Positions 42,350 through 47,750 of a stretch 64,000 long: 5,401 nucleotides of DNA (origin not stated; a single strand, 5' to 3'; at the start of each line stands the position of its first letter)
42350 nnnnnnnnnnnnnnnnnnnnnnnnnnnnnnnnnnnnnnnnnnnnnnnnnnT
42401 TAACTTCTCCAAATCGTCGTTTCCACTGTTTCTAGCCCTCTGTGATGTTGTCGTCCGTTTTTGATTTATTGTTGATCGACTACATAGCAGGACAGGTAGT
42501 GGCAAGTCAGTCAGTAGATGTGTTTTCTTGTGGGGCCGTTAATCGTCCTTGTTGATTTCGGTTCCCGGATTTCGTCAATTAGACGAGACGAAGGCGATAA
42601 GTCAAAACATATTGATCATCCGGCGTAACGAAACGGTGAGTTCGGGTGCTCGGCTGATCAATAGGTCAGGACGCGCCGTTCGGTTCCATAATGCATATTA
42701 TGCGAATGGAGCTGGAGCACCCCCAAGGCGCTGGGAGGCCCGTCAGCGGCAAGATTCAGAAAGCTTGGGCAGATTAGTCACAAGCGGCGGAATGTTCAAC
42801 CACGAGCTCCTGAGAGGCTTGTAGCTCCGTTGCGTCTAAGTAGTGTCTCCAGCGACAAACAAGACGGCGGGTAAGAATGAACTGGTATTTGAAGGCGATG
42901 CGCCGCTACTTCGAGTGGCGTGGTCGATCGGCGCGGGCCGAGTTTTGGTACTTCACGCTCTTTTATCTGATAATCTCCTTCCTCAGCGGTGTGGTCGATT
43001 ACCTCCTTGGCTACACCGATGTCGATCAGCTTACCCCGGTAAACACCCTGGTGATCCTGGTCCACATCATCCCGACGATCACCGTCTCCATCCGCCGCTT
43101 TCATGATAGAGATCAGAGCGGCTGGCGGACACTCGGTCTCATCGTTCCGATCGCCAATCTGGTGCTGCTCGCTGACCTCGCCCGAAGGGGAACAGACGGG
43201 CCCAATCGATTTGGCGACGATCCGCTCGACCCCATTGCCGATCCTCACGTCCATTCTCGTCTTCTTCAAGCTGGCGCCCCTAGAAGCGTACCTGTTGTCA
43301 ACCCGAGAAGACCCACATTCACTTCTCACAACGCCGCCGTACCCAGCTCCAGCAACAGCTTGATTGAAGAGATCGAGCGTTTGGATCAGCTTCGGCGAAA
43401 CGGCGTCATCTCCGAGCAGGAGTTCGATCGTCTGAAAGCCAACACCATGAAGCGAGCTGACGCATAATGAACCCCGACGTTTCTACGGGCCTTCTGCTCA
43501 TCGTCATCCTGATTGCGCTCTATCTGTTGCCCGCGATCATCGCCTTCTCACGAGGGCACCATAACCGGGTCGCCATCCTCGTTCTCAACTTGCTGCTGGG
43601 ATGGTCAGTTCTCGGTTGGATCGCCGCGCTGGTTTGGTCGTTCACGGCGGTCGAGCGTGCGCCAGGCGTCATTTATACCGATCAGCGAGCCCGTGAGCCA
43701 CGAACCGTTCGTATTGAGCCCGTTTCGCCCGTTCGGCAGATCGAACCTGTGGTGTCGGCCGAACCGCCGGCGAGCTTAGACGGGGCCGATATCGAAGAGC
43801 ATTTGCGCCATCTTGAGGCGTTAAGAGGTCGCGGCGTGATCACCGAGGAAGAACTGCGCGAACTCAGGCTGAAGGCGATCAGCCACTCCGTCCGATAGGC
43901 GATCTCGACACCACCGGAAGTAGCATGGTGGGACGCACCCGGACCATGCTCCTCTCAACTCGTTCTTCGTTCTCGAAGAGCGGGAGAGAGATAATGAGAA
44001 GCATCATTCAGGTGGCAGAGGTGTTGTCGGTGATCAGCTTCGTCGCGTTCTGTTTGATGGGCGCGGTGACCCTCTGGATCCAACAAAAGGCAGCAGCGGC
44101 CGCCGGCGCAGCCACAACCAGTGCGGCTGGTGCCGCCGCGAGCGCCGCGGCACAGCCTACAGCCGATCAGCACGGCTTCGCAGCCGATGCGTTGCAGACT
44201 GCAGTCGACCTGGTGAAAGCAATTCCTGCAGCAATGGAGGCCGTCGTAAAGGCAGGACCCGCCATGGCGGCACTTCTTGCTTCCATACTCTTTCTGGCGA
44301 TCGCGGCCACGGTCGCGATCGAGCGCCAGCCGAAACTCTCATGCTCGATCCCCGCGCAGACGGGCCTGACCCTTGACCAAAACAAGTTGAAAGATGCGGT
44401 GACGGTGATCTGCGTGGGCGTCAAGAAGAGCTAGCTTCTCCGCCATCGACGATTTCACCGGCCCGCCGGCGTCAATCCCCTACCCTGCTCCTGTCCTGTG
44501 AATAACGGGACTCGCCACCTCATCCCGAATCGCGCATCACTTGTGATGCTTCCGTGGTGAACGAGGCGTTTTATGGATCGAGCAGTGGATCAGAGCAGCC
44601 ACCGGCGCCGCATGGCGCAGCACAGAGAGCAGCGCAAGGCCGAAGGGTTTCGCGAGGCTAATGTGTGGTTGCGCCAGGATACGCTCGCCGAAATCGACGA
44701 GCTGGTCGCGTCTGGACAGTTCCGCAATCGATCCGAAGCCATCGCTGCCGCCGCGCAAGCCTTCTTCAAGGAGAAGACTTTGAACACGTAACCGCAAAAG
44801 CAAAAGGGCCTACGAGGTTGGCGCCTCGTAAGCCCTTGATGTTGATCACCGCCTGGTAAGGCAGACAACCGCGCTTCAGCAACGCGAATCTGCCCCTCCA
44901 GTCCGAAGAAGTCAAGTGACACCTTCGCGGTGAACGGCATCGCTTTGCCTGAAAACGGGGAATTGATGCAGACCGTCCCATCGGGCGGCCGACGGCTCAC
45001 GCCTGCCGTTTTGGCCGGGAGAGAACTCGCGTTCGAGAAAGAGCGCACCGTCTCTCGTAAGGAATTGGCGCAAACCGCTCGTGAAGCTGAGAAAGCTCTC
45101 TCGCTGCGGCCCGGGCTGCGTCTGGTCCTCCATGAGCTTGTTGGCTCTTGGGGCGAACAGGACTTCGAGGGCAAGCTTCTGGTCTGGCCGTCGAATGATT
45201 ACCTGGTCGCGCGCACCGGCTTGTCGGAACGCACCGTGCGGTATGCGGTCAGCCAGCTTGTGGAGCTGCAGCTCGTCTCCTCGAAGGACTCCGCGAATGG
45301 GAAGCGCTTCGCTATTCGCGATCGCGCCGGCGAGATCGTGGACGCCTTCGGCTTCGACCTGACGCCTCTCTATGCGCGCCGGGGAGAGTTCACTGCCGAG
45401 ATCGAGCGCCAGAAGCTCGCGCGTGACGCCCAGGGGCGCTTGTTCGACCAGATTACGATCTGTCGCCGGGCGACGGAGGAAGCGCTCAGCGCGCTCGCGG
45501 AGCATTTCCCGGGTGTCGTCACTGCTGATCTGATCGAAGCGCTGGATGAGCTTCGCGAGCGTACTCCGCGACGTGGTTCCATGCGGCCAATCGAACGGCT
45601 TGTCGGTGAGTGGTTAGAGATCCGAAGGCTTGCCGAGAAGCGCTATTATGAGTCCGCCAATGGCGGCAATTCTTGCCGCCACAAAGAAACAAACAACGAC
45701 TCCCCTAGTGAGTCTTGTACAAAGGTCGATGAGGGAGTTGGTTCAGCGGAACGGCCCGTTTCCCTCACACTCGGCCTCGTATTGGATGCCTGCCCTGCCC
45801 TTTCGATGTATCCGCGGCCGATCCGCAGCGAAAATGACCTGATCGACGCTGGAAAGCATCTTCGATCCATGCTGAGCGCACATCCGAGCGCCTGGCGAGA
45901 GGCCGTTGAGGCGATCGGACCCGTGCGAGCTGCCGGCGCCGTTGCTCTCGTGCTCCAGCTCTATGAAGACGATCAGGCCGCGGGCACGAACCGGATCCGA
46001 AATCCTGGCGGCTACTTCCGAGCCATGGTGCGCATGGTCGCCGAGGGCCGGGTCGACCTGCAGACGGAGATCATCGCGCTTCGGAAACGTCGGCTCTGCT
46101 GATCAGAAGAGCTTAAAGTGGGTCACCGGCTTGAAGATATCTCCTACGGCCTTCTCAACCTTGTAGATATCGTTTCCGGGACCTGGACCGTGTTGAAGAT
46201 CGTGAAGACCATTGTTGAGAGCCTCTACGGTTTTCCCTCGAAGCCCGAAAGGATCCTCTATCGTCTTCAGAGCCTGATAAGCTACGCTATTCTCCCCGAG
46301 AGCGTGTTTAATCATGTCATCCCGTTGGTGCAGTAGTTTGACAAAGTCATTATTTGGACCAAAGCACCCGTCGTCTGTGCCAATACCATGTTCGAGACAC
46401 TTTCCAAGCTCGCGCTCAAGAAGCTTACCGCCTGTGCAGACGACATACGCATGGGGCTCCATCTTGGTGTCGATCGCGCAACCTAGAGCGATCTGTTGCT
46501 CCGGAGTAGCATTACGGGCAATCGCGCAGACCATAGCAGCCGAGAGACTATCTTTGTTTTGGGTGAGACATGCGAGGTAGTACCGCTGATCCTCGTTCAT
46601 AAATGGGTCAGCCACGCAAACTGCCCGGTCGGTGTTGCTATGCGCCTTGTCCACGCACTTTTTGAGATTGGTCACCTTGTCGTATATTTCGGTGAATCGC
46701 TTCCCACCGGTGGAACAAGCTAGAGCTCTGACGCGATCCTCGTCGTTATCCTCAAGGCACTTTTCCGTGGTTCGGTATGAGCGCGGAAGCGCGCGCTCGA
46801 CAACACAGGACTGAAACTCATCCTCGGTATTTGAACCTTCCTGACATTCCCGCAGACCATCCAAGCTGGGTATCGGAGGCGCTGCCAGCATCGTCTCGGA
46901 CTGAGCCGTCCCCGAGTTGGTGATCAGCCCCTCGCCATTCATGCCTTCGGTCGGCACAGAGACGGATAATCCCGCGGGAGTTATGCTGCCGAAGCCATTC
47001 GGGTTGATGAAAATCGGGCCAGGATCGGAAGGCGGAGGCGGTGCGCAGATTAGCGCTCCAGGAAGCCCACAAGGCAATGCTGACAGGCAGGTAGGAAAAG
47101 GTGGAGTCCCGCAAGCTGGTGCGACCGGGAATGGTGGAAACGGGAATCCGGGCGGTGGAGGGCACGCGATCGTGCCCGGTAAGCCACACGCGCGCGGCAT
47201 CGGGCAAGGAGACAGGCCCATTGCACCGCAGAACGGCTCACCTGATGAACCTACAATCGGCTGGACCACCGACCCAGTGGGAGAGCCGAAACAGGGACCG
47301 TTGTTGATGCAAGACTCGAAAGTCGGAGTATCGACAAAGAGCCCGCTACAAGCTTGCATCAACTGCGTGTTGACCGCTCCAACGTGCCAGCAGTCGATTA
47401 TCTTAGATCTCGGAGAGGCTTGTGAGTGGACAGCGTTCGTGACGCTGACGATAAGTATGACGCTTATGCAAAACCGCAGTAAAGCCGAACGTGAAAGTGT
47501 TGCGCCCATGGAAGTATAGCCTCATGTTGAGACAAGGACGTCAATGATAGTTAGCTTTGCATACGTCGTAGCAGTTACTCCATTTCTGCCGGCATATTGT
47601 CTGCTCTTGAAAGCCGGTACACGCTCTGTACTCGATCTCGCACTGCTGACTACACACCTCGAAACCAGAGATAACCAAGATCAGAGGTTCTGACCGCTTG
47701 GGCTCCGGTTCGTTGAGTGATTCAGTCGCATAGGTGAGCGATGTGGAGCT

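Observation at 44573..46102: A repABC-type RepC replication initiator plus an RHH protein in a plus-strand island of a lytic-looking T4-like phage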

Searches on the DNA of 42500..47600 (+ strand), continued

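Call 43: search_rna_families(sources=[L001, L002, L003, L006], threshold=evalue, max_evalue=10, show_alignments=4)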
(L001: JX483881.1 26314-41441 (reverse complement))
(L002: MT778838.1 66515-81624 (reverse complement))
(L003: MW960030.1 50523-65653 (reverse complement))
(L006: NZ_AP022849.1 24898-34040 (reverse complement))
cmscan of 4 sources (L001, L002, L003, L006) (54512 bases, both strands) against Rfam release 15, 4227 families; matches with E-value up to 10: 3.
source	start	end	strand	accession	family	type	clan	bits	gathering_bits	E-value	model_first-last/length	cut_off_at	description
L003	3998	4061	-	RF01152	sR1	Gene; snRNA; snoRNA; CD-box;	-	18.8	45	1.6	1-57/57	no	Small nucleolar RNA sR1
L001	4293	4354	-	RF01276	sR53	Gene; snRNA; snoRNA; CD-box;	-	18.7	49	5.5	1-60/60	no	Small nucleolar RNA sR53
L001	4001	4054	-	RF01144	sR17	Gene; snRNA; snoRNA; CD-box;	-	18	36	8.8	1-55/55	no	Small nucleolar RNA sR17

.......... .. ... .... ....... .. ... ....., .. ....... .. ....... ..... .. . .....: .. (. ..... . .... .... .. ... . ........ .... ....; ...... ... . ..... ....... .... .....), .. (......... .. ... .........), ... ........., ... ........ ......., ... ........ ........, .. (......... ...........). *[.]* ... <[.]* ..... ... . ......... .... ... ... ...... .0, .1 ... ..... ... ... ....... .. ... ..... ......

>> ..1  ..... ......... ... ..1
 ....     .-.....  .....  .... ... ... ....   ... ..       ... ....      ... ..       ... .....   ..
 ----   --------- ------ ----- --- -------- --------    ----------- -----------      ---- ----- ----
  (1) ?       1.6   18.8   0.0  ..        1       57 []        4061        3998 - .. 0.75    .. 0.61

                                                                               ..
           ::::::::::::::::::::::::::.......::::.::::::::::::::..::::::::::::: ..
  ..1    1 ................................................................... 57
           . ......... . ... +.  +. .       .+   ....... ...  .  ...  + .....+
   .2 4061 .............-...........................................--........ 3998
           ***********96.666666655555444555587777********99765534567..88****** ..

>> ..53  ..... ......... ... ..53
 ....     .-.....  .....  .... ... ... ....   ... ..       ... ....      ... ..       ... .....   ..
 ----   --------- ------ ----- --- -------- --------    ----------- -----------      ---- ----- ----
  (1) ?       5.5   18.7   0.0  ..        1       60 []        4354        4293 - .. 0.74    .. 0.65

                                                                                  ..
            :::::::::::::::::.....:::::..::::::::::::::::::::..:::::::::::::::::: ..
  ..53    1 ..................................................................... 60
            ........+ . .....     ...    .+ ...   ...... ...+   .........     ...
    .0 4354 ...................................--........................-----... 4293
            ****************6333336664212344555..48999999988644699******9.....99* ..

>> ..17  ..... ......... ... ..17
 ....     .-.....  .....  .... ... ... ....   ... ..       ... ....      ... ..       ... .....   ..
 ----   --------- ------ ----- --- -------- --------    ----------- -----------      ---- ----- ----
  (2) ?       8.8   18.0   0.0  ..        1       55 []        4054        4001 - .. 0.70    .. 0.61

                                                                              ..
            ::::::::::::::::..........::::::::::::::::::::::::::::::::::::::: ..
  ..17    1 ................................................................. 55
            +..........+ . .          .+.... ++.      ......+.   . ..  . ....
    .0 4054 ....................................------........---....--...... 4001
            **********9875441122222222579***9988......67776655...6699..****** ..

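Call 99: search_with_rna_model(model_id=R1, sources=[L025, L026, L027, L028, L029, L030, L031, L032, L033, L034, L035, L036, L037, L038, L039, L040, L041, L042, L043, L044, L045, L046, L047, L048, L049, L050, L051, L052, L053, L054, L055, L056, L057, L058, L059, L060, L061, L062, L063, L064, L065, L066, L067, L068, L069, L070, L071, L072, L073, L074, L075], max_evalue=0.1, make_alignment=true)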
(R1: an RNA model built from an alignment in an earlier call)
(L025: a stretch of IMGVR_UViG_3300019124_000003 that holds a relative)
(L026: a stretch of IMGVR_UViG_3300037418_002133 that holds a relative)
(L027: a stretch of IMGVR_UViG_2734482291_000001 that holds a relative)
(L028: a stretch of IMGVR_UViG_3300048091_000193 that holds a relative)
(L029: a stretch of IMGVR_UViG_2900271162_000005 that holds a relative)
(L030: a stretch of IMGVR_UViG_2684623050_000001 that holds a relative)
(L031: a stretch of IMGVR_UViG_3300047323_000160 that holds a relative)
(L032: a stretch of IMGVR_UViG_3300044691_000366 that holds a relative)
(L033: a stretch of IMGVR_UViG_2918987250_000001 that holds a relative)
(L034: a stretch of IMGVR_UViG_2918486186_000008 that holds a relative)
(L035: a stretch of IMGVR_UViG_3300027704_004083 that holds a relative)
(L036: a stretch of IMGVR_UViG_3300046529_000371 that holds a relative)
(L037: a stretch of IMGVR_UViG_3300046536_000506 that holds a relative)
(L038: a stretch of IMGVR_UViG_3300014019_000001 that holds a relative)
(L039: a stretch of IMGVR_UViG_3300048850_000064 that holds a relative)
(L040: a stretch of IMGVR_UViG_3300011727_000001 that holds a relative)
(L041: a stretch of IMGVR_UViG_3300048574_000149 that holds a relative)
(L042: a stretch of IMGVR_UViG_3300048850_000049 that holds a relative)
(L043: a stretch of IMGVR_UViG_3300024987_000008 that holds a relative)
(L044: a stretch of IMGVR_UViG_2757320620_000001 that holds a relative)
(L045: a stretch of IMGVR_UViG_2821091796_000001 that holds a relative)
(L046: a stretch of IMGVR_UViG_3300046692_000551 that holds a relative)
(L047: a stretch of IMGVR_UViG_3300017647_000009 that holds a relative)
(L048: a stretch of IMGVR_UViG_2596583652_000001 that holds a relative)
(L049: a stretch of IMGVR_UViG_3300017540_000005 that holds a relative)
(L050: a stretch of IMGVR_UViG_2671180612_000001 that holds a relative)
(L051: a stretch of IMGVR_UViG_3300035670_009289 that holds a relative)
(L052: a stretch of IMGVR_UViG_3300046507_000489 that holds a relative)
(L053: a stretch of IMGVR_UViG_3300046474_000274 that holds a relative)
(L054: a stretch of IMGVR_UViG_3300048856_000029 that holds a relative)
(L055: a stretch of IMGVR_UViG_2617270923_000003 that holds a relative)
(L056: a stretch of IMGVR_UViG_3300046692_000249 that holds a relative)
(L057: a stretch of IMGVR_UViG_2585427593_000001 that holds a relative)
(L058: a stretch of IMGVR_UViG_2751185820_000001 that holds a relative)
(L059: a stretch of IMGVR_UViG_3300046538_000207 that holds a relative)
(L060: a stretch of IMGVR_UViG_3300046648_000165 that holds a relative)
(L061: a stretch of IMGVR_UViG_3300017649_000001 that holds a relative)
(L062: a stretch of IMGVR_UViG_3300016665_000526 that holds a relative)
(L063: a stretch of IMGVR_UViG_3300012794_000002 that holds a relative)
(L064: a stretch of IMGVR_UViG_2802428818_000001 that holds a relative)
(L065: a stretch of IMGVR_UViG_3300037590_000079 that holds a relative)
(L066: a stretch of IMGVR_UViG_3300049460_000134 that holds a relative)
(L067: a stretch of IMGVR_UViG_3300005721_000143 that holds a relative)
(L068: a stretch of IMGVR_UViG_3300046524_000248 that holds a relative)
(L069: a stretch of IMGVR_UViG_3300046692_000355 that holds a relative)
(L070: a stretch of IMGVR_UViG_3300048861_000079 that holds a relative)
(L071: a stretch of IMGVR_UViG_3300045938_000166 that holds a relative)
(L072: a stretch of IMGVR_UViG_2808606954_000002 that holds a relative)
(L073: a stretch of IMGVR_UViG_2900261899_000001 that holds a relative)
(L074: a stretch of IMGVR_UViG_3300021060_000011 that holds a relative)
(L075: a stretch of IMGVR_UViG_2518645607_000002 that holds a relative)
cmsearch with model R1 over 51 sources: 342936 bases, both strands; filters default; matches with E-value up to 0.1: 44.
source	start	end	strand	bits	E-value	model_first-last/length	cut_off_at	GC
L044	2831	2876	-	54.5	3.4e-09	1-47/47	no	0.54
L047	2740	2785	-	51.2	1.8e-08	1-47/47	no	0.59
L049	2740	2785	-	51.2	1.8e-08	1-47/47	no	0.59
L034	2826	2871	-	50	3.2e-08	1-47/47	no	0.7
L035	2826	2871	-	50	3.2e-08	1-47/47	no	0.7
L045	2827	2872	-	48.5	6.9e-08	1-47/47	no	0.52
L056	2797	2842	-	47.5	1.2e-07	1-47/47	no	0.54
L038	2825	2871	-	46.8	1.7e-07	1-47/47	no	0.49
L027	2811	2856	-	46.8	1.7e-07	1-47/47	no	0.57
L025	2840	2884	-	45.9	2.6e-07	1-47/47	no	0.58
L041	2835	2880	-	45.1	3.8e-07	1-47/47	no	0.67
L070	2838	2883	-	42.8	1.2e-06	1-47/47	no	0.54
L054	2822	2867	-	42.3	1.6e-06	1-47/47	no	0.54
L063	1650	1695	-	40.4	4.2e-06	1-47/47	no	0.59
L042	2827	2872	-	39.8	5.6e-06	1-47/47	no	0.5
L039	2823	2868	-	39.4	6.9e-06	1-47/47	no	0.43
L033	2827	2871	-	39.1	8.2e-06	1-47/47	no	0.64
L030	1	36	-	38.7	9.7e-06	1-36/47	3'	0.64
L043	2745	2791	-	37.6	1.7e-05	1-47/47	no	0.64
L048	2839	2884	+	37.2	2.1e-05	1-47/47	no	0.57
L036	1014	1061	-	37.1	2.3e-05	1-47/47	no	0.54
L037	2826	2873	-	37.1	2.3e-05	1-47/47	no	0.54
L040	2828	2873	-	35.3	5.6e-05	1-47/47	no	0.43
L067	2783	2826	-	35.3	5.6e-05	1-47/47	no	0.45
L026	2809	2855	-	34.3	9.2e-05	1-47/47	no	0.55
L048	2830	2876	-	34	0.00011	1-47/47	no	0.57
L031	2827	2874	-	33.6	0.00013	1-47/47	no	0.56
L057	2815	2860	-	30.1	0.00077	1-47/47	no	0.52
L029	2827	2875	-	30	0.0008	1-47/47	no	0.65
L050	484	529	-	29.6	0.001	1-47/47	no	0.61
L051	2809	2838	-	27.4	0.0031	5-35/47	no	0.6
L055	2830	2859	-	27.2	0.0034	5-35/47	no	0.6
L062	2786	2833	-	26.6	0.0044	1-47/47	no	0.58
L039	2834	2865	+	26.5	0.0048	4-36/47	no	0.47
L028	2830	2877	-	26.4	0.0049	1-47/47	no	0.48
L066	2816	2863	-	25.9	0.0065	1-47/47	no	0.54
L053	2815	2860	-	25.1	0.0095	1-47/47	no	0.52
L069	1933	1978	-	25.1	0.0095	1-47/47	no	0.52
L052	2822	2869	-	24.3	0.015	1-47/47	no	0.54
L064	1140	1185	-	23.1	0.027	1-47/47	no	0.5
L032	2834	2882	-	22.1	0.045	1-47/47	no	0.57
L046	1676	1705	-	21.4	0.063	5-35/47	no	0.6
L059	2784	2828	-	21.1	0.074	1-47/47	no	0.51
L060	2784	2828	-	21.1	0.074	1-47/47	no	0.51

Alignment A5: 44 matches aligned to the model, 61 columns, each read 5' to 3' on its own strand. Consensus structure (alignment columns), stored with it:
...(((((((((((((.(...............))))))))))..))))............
